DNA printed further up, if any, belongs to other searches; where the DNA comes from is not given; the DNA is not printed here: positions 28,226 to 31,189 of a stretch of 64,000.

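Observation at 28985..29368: Two PASTA domains inserted inside the transpeptidase domain of the division PBP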

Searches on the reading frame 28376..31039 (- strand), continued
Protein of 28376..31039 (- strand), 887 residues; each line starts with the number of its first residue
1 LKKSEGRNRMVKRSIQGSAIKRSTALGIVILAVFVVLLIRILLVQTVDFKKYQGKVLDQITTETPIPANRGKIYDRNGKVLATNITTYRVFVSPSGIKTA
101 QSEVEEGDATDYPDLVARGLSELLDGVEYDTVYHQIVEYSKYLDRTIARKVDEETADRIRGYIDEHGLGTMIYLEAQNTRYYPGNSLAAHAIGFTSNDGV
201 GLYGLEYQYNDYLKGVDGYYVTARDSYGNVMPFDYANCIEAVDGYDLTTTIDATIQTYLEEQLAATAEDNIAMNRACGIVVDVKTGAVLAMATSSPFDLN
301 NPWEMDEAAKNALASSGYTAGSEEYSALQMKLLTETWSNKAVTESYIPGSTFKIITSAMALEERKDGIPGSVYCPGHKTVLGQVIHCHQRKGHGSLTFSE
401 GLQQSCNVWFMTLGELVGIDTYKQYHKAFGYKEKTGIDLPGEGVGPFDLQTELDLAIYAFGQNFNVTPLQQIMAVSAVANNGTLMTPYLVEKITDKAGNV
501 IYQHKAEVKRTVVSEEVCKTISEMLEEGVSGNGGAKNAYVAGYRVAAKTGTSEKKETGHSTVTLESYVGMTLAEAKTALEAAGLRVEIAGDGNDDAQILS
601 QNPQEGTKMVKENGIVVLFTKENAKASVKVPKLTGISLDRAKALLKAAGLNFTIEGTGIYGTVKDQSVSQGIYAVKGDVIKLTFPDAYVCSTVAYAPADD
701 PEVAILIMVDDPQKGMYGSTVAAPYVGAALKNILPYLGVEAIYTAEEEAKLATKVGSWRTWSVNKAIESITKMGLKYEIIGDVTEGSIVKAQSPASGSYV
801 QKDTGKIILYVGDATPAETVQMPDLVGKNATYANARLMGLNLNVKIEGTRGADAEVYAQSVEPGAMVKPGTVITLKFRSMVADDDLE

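Call 28: predict_structure(alignment_id=A1)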
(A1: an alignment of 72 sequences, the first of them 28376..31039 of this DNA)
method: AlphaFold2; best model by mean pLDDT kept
length: 887 residues; sequences in the alignment: 72
mean_pLDDT: 83.4   pTM: 0.73
mean pLDDT of the five models: 83.4, 83.1, 80.7, 80.4, 80.2
residues with pLDDT >= 90: 360; 70-90: 408; 50-70: 91; < 50: 28
segments of 3 or more residues with pLDDT < 50: 1-14, 195-203, 885-887
pLDDT, mean of each block of 10 residues (from residue 1): 38 56 86 92 75 72 73 88 84 87 86 93 90 79 72 90 92 81 70 49 55 68 76 74 83 91 91 83 95 74 74 78 75 64 56 91 95 94 85 94 91 92 88 68 58 81 74 94 92 87 90 97 93 86 88 72 95 96 94 95 95 95 89 87 93 87 89 95 86 93 92 80 93 86 75 88 94 91 91 89 88 91 91 85 80 81 92 85 48
secondary structure, 60 per line:
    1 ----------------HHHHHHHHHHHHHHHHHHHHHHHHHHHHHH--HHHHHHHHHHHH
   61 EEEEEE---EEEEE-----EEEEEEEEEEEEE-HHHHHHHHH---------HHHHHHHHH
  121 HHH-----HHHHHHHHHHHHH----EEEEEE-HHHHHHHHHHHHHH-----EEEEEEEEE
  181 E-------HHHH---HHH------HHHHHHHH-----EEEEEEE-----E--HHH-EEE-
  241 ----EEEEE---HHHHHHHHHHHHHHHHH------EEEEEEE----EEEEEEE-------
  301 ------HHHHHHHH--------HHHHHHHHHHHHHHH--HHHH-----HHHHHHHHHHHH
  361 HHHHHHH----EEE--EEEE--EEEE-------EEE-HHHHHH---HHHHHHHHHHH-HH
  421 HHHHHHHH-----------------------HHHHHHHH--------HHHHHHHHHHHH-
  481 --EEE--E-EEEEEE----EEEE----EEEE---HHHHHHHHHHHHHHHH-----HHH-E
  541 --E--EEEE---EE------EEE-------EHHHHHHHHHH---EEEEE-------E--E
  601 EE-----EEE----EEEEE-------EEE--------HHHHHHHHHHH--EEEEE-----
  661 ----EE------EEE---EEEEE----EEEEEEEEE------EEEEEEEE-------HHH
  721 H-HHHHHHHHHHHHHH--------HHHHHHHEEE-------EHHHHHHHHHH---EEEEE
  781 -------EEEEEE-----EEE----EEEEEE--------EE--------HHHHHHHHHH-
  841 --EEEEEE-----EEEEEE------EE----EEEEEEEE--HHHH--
elements in order (helices of 4 or more, strands of 3 or more residues): H17-46 H49-60 E61-66 E70-74 E80-92 H94-102 H112-123 H129-141 E146-151 H153-166 E172-181 H189-192 H205-212 E218-224 E237-239 E245-249 H253-269 E276-282 E287-293 H307-314 H323-337 H340-343 H349-367 E372-374 E377-380 E383-386 E394-396 H398-403 H407-417 H419-428 H452-459 H468-479 E483-485 E490-495 E500-503 E508-511 H515-530 E546-549 E561-563 H572-581 E585-589 E600-602 E608-610 E615-619 E627-629 H638-648 E651-655 E673-675 E679-683 E688-696 E703-710 H718-721 H723-736 H745-751 E752-754 H763-772 E776-780 E788-793 E799-801 E806-811 H830-839 E843-848 E854-859 E872-879 H882-885

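Call 32: fold_search(model_id=the predicted structure, library=pdb)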
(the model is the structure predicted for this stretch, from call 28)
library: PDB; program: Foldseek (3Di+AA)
matches with E <= 10: 1246; with E <= 0.001: 424
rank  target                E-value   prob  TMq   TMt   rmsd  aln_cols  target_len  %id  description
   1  7rcz_A                3.4e-43  1.00  0.48  0.79   6.4       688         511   29  Crystal structure of C. difficile SpoVD in complex with ampicillin (released 2022-03-23)
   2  7rcz_B                2.3e-42  1.00  0.47  0.80   6.0       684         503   29  Crystal structure of C. difficile SpoVD in complex with ampicillin (released 2022-03-23)
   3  1rp5_B                1.3e-38  1.00  0.39  0.50  23.5       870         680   19  PBP2x from Streptococcus pneumoniae strain 5259 with reduced susceptibility to beta-lactam antibiotics (released 2004-02-03)
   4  1rp5_A                3.0e-38  1.00  0.41  0.51  23.6       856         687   20  PBP2x from Streptococcus pneumoniae strain 5259 with reduced susceptibility to beta-lactam antibiotics (released 2004-02-03)
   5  5u47                  6.6e-38  1.00  0.41  0.52  23.3       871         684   19  1.95 Angstrom Resolution Crystal Structure of Penicillin Binding Protein 2X from Streptococcus thermophilus (released 2016-12-28)
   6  5oau                  3.6e-37  1.00  0.44  0.57  23.3       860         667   18  Penicillin-Binding Protein 2X (PBP2X) from Streptococcus pneumoniae (released 2018-05-30)
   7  4ye5_A                6.8e-36  1.00  0.42  0.66  10.5       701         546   22  The crystal structure of a peptidoglycan synthetase from Bifidobacterium adolescentis ATCC 15703 (released 2015-03-18)
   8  5oj0                  6.9e-35  1.00  0.43  0.57  23.1       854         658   18  Penicillin-Binding Protein 2X (PBP2X) from Streptococcus pneumoniae in complex with Cefepime (released 2018-05-30)
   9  4kqo_A                1.5e-34  1.00  0.42  0.69   8.5       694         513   21  Crystal structure of penicillin-binding protein 3 from pseudomonas aeruginosa in complex with piperacillin (released 2013-11-06)
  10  5df7_A                4.4e-34  1.00  0.41  0.67   9.4       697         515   20  CRYSTAL STRUCTURE OF PENICILLIN-BINDING PROTEIN 3 FROM PSEUDOMONAS AERUGINOSA IN COMPLEX WITH AZLOCILLIN (released 2016-01-13)
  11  5oj1                  6.6e-34  1.00  0.44  0.56  23.6       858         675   19  Penicillin Binding Protein 2x (PBP2x) from S.pneumoniae in complex with Oxacillin and a tetrasaccharide (released 2018-05-30)
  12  9fz8                  8.2e-34  1.00  0.46  0.77   6.5       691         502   20  Pseudomonas aeruginosa penicillin binding protein 3 (released 2024-10-09)
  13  7auh                  1.2e-33  1.00  0.45  0.76   6.2       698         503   19  Structure of P. aeruginosa PBP3 in complex with vaborbactam (released 2021-08-11)
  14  6i1e                  1.8e-33  1.00  0.46  0.75   7.0       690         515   21  Crystal structure of Pseudomonas aeruginosa Penicillin-Binding Protein 3 in complex with amoxicillin (released 2019-11-20)
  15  4kqq_A                2.3e-33  1.00  0.44  0.70   8.7       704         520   20  CRYSTAL STRUCTURE OF PENICILLIN-BINDING PROTEIN 3 FROM PSEUDOMONAS AERUGINOSA IN COMPLEX WITH (5S)-Penicilloic Acid (released 2013-11-06)
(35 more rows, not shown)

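Call 33: search_solved_structures(query=window:28376-31039:-, max_evalue=1e-20, show_alignments=2)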
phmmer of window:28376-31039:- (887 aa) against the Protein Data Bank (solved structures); distinct sequences matched with E-value up to 1e-20: 44.
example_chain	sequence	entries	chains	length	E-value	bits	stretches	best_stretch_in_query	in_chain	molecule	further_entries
7rcz_A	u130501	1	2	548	1e-86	295.2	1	55-556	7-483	Stage V sporulation protein D (Sporulation specific penicillin-binding protein)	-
7o49_A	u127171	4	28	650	3.9e-43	151.1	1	335-553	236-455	Penicillin-binding protein 1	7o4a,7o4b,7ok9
8vbt_A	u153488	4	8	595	6.5e-42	147.1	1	335-553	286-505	Penicillin-binding protein 1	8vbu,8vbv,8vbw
5tro_A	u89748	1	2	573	1.9e-41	145.6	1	68-553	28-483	Penicillin-binding protein 1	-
6kgh_A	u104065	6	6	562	1.8e-40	142.3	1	65-300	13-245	Penicillin-binding protein PbpB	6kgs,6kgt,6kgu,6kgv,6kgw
6tud_AAA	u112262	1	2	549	1e-38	136.5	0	64-301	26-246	Peptidoglycan D,D-transpeptidase FtsI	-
6syn_A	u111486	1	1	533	1.6e-38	135.9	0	65-301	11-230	Peptidoglycan D,D-transpeptidase FtsI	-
4ye5_A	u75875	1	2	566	1.9e-38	135.6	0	338-556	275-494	Peptidoglycan synthetase penicillin-binding protein 3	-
4ovd_A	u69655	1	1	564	2.8e-38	135.1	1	61-295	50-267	Peptidoglycan glycosyltransferase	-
7onw_A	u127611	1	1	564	5.6e-38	134.1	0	66-301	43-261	Peptidoglycan D,D-transpeptidase FtsI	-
4bjp_A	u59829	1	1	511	1e-37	133.2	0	68-302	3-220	PENICILLIN BINDING PROTEIN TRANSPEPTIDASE DOMAIN PROTEIN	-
3equ_A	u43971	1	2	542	1e-36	129.9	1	43-307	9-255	Penicillin-binding protein 2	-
25hr_B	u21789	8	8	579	1.1e-36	129.8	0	27-309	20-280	Peptidoglycan D,D-transpeptidase FtsI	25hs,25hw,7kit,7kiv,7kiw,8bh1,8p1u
3ue3_A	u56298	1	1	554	4.7e-36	127.7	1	66-557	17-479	Septum formation, penicillin binding protein 3, peptidoglycan synthetase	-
5ksh_A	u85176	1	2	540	9.2e-36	126.7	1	43-307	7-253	Penicillin-binding protein 2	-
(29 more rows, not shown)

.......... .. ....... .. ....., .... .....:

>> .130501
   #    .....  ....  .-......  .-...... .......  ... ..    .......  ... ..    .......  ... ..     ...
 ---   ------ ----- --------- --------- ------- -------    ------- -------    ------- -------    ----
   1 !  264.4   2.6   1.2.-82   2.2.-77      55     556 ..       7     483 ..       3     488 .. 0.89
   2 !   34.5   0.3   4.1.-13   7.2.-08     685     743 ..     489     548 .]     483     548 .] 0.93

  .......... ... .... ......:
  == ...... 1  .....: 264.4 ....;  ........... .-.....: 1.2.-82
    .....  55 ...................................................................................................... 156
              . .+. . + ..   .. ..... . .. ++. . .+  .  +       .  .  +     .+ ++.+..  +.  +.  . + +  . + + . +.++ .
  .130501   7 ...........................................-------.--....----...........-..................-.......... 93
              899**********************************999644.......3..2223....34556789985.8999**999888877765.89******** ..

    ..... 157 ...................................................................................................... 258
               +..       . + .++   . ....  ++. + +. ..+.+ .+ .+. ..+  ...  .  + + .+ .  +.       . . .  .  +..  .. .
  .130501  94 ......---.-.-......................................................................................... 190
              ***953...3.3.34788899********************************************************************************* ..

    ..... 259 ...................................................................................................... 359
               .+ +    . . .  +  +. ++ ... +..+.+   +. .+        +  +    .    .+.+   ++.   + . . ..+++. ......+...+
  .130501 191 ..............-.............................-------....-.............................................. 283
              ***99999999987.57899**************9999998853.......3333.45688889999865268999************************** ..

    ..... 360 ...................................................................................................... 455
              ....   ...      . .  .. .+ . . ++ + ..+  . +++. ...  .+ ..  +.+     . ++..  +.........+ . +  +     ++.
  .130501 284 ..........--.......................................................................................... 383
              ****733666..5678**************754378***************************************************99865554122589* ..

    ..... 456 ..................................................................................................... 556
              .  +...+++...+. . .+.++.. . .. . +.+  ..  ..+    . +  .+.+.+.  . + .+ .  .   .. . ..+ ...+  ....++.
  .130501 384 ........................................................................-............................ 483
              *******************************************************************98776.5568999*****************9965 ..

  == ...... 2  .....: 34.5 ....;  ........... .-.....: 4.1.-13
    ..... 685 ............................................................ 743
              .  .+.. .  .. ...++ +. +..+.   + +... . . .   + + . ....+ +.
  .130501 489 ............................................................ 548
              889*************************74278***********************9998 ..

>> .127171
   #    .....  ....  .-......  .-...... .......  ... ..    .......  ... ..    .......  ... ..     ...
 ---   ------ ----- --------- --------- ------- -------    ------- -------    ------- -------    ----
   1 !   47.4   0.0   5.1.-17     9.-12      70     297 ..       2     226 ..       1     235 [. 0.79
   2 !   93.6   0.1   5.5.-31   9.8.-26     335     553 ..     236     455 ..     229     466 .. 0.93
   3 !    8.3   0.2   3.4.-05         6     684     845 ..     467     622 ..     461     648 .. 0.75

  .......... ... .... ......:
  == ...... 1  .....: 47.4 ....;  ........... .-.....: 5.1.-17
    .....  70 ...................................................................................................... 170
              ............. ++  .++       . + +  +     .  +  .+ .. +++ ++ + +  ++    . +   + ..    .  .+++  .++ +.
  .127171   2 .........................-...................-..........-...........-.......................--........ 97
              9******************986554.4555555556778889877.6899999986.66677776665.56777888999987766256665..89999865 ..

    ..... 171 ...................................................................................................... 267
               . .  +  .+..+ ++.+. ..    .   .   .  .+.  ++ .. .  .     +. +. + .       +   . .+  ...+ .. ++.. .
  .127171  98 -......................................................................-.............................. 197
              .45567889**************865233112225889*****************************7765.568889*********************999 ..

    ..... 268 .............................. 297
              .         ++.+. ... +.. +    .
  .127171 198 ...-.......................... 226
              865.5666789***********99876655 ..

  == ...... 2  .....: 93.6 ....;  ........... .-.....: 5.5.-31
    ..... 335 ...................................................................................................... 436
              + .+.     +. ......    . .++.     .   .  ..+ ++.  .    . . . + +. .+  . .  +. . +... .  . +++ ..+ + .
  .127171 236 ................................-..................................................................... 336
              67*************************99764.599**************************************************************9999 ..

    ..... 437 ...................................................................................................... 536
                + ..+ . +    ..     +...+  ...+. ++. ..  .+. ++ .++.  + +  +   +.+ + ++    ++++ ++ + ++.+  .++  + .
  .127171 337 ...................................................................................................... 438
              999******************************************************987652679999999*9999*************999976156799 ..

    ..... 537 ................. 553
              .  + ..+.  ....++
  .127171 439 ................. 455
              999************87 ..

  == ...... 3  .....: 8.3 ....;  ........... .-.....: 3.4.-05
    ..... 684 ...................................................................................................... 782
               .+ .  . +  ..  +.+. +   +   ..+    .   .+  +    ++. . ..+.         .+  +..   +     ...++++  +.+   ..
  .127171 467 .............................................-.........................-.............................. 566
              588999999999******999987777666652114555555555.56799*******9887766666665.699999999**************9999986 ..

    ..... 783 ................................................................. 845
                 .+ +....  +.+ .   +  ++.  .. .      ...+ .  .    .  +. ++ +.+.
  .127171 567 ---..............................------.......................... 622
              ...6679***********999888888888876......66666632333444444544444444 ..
